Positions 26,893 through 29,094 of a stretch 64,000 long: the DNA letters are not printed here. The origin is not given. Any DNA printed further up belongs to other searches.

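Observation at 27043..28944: ORF-intact but ATPase-dead UvrA relic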

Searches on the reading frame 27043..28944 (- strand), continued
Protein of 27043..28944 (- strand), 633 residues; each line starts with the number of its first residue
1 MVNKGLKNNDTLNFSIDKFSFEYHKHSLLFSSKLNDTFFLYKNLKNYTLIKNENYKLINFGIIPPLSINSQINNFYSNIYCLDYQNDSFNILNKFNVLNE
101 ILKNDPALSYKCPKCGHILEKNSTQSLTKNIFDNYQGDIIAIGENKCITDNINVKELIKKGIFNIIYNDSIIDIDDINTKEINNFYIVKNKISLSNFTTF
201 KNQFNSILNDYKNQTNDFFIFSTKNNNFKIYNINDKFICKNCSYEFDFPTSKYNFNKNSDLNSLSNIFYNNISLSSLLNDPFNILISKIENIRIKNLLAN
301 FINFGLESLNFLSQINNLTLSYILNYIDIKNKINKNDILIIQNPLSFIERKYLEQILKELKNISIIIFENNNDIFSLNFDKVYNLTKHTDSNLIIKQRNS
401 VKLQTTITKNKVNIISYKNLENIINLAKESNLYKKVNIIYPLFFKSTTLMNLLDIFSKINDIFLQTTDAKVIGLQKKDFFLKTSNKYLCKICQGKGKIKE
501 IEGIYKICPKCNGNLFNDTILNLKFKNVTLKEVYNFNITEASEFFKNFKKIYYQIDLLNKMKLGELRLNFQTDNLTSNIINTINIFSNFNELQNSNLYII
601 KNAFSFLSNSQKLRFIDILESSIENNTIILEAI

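Call 48: predict_structure(alignment_id=A3)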
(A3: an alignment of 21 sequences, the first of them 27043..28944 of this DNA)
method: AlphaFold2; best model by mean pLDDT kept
length: 633 residues; sequences in the alignment: 21
mean_pLDDT: 81.7   pTM: 0.68
mean pLDDT of the five models: 81.7, 80.8, 80.2, 73.9, 71.4
residues with pLDDT >= 90: 209; 70-90: 318; 50-70: 70; < 50: 36
segments of 3 or more residues with pLDDT < 50: 1-10, 68-72, 388-403
pLDDT, mean of each block of 10 residues (from residue 1): 33 74 90 81 72 64 53 64 74 84 74 80 77 89 88 88 88 85 88 90 85 72 87 71 67 51 75 88 91 90 92 86 92 89 90 93 92 89 68 30 63 84 79 87 89 94 95 93 87 82 73 88 94 96 94 94 92 88 91 82 88 92 87 79
secondary structure, 60 per line:
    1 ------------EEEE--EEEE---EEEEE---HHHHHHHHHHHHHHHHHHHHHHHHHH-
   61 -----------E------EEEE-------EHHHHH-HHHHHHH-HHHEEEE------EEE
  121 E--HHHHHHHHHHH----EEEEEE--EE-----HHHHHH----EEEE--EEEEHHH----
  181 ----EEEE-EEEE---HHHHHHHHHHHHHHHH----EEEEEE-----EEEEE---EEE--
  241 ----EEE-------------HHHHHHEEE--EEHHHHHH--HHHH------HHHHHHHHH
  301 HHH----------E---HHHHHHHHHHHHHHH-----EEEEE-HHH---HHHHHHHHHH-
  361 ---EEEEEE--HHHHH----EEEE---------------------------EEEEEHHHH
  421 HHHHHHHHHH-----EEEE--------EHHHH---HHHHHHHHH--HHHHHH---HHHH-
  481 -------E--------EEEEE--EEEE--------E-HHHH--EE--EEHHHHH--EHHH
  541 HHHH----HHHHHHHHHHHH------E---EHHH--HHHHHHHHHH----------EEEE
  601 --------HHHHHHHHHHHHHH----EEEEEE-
elements in order: E13-16 E19-22 E26-30 H34-59 E79-82 H91-95 H97-103 E108-111 E118-121 H124-134 E139-144 H154-159 E164-167 E170-173 E185-188 E190-193 H197-212 E217-222 E228-232 E236-238 E245-247 H261-266 E267-269 H274-279 H282-285 H292-303 H318-332 E338-342 H350-359 E364-369 H372-376 E381-384 E412-416 H417-430 E436-439 H449-452 H456-464 H467-472 H476-479 E497-501 E504-507 H518-521 H530-534 H538-544 H549-560 H577-586 E597-600 H609-622 E627-632

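Call 56: search_protein_families(library=pfam, proteins=[L010:3-1451:+, L009:908-2293:-, L009:187-906:-, L009:4836-5318:+, P0170, P0131, P0036], max_evalue=0.001)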
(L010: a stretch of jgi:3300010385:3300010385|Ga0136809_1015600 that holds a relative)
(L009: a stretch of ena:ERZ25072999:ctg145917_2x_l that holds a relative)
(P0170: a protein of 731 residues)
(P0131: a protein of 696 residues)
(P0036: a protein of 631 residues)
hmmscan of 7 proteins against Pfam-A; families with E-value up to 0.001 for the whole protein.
L010:3-1451:+ (482 aa): 4 families
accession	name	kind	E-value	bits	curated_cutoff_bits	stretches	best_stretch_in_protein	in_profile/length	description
PF04998.22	RNA_pol_Rpb1_5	-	2.1e-43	149.2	28.5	1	8-402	67-266/267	RNA polymerase Rpb1, domain 5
PF01333.25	Apocytochr_F_C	-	6.9e-05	23.3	30.4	0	254-298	18-62/118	Apocytochrome F, C-terminal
PF21668.3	RPOC_hybrid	-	0.00013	22.2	27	0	178-212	36-70/102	DNA-directed RNA polymerase subunit beta', hybrid domain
PF01551.29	Peptidase_M23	-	0.00051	20.6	28.7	0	70-119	21-71/96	Peptidase family M23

L009:908-2293:- (461 aa): 0 families

L009:187-906:- (239 aa): 0 families

L009:4836-5318:+ (160 aa): 0 families

P0170 (731 aa): 0 families

P0131 (696 aa): 23 families
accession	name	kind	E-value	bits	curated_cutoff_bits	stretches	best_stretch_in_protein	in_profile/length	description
PF00005.33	ABC_tran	-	1.3e-19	71.6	25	2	451-652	14-136/137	ABC transporter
PF17760.6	UvrA_inter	-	4.4e-11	43.1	23.3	1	140-225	14-106/109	UvrA interaction domain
PF02463.25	SMC_N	-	1.2e-10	41.7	40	0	234-398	135-211/220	RecF/RecN/SMC N terminal domain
PF13304.12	AAA_21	-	3.5e-09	37.6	27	0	450-469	1-20/304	AAA domain, putative AbiEii toxin, Type IV TA system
PF13555.12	AAA_29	-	1e-08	35.3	27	0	19-40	17-38/61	P-loop containing region of AAA domain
PF20720.3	nSTAND3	-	8e-08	32.6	27.2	0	450-483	19-52/155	Novel STAND NTPase 3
PF20703.3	nSTAND1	-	1.1e-07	32.3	27.1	0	10-41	19-50/379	Novel STAND NTPase 1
PF01637.24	ATPase_2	-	1.4e-07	32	33.2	0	450-507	22-73/225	ATPase domain predominantly from Archaea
PF13401.12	AAA_22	-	2.9e-07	31.3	27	0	449-487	6-44/130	AAA domain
PF13191.12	AAA_16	-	1.2e-06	29.6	32.6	0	450-475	26-51/167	AAA ATPase domain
PF03193.22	RsgA_GTPase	-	1.3e-06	28.8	30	0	8-41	91-123/174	RsgA GTPase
PF05729.18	NACHT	-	1.7e-05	25.1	26.7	0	452-476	4-28/167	NACHT domain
PF13173.12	AAA_14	-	2.6e-05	24.7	27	0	24-49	2-27/129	AAA domain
PF02492.25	cobW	-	5.7e-05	23.2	20.7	0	452-470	4-22/180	CobW/HypB/UreG, nucleotide-binding domain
PF25199.1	nSTAND_NTPase5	-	6e-05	23.3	34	0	452-483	45-77/145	Novel STAND NTPase 5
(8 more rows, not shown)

P0036 (631 aa): 0 families

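Call 64: find_homologous_proteins(query=P0131, max_evalue=1e-20)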
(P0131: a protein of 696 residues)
Query P0131 (696 aa): 7994 proteins with E <= 1e-20 among 8000 candidates; the best 120 are listed.
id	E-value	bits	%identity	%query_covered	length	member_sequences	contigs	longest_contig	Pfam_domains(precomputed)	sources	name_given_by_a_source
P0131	0.0e+0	1507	100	100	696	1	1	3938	PF17760.7,PF13173.13,PF13555.13,PF13401.13,PF03193.23,PF20703.4,PF01637.25,PF13304.13,PF13191.13,PF00005.34,PF05729.19,PF02463.26,PF20720.4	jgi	-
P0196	0.0e+0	1322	87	100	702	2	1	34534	PF17760.7,PF13555.13,PF13401.13,PF03193.23,PF20703.4,PF01637.25,PF13304.13,PF13191.13,PF00005.34,PF05729.19,PF02463.26,PF20720.4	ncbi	-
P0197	2.0e-195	669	62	74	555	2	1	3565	PF17760.7,PF00005.34,PF13555.13,PF13401.13,PF20703.4,PF02463.26,PF01637.25,PF20720.4,PF13191.13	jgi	-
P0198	2.6e-188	646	48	100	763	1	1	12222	PF17760.7,PF00005.34,PF03193.23,PF20703.4,PF02463.26,PF13304.13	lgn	-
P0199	5.4e-188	645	32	100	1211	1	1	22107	PF17760.7,PF13173.13,PF01443.25,PF13555.13,PF03193.23,PF20703.4,PF00684.26,PF01637.25,PF13304.13,PF13191.13,PF02492.26,PF00005.34,PF13175.13,PF13476.13,PF02463.26,PF20720.4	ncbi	-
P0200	7.7e-155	535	-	-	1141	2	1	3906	PF17760.7,PF12399.15,PF00005.34,PF13555.13,PF03193.23,PF20703.4,PF02463.26,PF13481.13,PF13304.13,PF20720.4,PF13191.13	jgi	jgi:excinuclease ABC subunit A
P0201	1.8e-154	534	40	57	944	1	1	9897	PF17760.7,PF17755.7,PF00005.34,PF13555.13,PF20703.4,PF02463.26,PF13304.13,PF13191.13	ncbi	-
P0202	3.0e-154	533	39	62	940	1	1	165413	PF17760.7,PF17755.7,PF00005.34,PF13555.13,PF03193.23,PF20703.4,PF02463.26,PF13304.13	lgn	-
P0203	3.2e-154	533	39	62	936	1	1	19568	PF17760.7,PF17755.7,PF00005.34,PF13555.13,PF03193.23,PF20703.4,PF02463.26,PF13304.13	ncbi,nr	ncbi:MAG TPA: excinuclease ABC subunit UvrA [Bacillota bacterium]|nr:excinuclease ABC subunit UvrA [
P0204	3.4e-154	533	39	62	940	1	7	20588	PF17760.7,PF17755.7,PF00005.34,PF13555.13,PF03193.23,PF20703.4,PF02463.26,PF13304.13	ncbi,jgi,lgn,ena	-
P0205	8.3e-154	532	39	62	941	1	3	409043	PF17760.7,PF17755.7,PF00005.34,PF13555.13,PF03193.23,PF20703.4,PF02463.26,PF13304.13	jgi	-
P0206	9.1e-154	531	43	58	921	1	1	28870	PF17760.7,PF17755.7,PF13555.13,PF03193.23,PF20703.4,PF13304.13,PF13191.13,PF00005.34,PF13175.13,PF13476.13,PF02463.26,PF25199.2,PF20720.4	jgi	-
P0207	2.5e-153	530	37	63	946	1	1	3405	PF17760.7,PF17755.7,PF00005.34,PF13555.13,PF20703.4,PF02463.26,PF13304.13,PF13191.13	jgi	jgi:excinuclease ABC subunit A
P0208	2.6e-153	530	39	62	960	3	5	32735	PF17760.7,PF17755.7,PF00005.34,PF13555.13,PF13671.13,PF03193.23,PF20703.4,PF02463.26,PF13304.13,PF13191.13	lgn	-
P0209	3.0e-153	530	41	57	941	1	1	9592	PF17760.7,PF17755.7,PF00005.34,PF13555.13,PF03193.23,PF20703.4,PF02463.26,PF00684.26,PF13304.13,PF13191.13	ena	-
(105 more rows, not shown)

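Call 65: find_encoding_contigs(protein=P0196, flank=10000, max_places=2)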
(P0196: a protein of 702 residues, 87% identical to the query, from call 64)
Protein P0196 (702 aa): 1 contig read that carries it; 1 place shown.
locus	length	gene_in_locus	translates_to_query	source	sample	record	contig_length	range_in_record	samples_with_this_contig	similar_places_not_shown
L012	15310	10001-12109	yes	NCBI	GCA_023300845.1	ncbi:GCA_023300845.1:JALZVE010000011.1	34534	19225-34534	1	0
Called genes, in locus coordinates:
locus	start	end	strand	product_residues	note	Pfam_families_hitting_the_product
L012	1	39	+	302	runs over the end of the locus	-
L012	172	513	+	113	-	PF18291:HU-HIG (weak), PF00216:Bac_DNA_binding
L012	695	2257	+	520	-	PF06078:DUF937, PF05359:DUF748 (faint), PF00691:OmpA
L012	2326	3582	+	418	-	PF13354:Beta-lactamase2 (faint), PF02113:Peptidase_S13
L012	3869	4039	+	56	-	-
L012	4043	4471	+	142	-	-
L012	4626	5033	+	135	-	PF01258:zf-dskA_traR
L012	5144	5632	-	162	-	-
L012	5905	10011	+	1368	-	PF04997:RNA_pol_Rpb1_1, PF00623:RNA_pol_Rpb1_2, PF04983:RNA_pol_Rpb1_3, PF05000:RNA_pol_Rpb1_4, PF04998:RNA_pol_Rpb1_5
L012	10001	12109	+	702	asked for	PF01637:ATPase_2 (faint), PF02463:SMC_N (faint), PF03193:RsgA_GTPase (faint), PF13191:AAA_16 (faint), PF13555:AAA_29 (faint), PF20703:nSTAND1 (faint), PF17760:UvrA_inter, PF00005:ABC_tran, +4 more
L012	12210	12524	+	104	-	PF01906:YbjQ_1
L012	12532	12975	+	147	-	PF01906:YbjQ_1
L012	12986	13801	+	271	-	PF01435:Peptidase_M48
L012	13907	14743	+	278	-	PF05704:Caps_synth, PF04488:Gly_transf_sug, PF05704:Caps_synth (weak)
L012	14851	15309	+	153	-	?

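Call 66: find_encoding_contigs(protein=P0198, flank=10000, max_places=2)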
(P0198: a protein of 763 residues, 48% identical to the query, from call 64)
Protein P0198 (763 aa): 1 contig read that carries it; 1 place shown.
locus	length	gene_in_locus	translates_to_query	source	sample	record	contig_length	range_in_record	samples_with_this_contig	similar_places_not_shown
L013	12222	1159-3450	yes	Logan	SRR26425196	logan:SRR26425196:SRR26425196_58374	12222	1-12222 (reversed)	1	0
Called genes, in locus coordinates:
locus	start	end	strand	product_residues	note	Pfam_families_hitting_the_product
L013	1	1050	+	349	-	?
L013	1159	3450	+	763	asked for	PF00005:ABC_tran (faint), PF02463:SMC_N (faint), PF03193:RsgA_GTPase (faint), PF20703:nSTAND1 (faint), PF13304:AAA_21 (faint), PF17760:UvrA_inter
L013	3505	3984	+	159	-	PF01502:PRA-CH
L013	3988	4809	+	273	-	PF01790:LGT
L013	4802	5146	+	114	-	PF06155:GBBH-like_N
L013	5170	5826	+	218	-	PF21176:RecR_HhH, PF02132:RecR_ZnF (weak), PF01751:Toprim, PF13662:Toprim_4, PF21175:RecR_C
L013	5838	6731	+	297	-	PF17773:UPF0176_N, PF00581:Rhodanese, PF12368:Rhodanese_C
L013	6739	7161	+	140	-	PF04892:VanZ-LLP1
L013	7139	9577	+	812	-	-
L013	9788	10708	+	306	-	PF02616:SMC_ScpA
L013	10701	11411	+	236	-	PF04079:SMC_ScpB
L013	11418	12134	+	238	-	PF01479:S4, PF00849:PseudoU_synth_2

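Call 84: search_protein_families(library=padloc, proteins=[window:27043-28944:-], max_evalue=0.01)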
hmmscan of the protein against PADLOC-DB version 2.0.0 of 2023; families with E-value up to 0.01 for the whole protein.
window:27043-28944:- (633 aa): 0 families
